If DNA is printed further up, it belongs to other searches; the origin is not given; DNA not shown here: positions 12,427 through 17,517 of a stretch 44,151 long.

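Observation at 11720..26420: Array of at least 11 (probably ~17) ancient, highly diverged modules with a three-part signature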

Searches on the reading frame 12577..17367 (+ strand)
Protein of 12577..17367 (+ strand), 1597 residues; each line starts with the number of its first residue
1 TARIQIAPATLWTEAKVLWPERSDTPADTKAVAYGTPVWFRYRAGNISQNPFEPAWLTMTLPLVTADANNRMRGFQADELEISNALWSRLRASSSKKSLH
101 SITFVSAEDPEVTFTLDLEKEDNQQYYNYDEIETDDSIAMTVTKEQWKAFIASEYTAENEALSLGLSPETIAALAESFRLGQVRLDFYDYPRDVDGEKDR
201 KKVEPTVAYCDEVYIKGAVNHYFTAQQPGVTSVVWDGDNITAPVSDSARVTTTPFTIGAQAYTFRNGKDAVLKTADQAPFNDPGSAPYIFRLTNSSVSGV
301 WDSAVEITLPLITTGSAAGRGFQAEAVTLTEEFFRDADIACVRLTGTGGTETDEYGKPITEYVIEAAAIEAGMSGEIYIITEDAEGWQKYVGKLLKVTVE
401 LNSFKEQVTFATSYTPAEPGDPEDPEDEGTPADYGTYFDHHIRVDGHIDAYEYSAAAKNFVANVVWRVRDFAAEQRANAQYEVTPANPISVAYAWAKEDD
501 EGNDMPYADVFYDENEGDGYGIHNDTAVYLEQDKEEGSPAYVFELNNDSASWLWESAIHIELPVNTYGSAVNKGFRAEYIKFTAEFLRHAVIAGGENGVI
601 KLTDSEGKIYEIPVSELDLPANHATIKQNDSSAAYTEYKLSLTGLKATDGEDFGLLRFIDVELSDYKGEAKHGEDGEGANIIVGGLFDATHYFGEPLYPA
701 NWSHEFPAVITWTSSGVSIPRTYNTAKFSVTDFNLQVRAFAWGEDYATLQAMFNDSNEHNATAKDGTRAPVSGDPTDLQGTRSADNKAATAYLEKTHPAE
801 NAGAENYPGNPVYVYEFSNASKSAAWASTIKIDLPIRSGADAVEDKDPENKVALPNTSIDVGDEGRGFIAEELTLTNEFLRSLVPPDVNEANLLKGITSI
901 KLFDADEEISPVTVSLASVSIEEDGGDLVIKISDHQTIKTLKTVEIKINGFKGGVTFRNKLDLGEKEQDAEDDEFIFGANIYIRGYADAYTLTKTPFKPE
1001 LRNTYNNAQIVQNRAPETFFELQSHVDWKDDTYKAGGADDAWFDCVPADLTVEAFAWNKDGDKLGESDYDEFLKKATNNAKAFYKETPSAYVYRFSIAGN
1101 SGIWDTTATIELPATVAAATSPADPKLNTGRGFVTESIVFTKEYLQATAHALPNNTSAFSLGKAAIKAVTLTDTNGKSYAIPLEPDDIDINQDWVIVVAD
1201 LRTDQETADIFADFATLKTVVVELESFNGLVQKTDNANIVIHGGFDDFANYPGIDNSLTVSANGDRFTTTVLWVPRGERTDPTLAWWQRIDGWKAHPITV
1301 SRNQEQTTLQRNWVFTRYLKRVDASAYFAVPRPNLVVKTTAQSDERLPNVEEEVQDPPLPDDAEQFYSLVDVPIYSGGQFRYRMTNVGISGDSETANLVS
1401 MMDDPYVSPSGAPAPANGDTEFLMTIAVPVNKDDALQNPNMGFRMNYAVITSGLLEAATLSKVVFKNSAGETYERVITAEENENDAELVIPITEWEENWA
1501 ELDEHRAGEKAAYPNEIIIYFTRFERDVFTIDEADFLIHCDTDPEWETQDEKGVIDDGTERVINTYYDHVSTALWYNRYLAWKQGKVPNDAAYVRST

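Call 17: find_homologous_proteins(query=window:12577-17367:+, max_evalue=0.001)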
Query window:12577-17367:+: 8000 candidates shared short words with the query, none scored E <= 0.001.
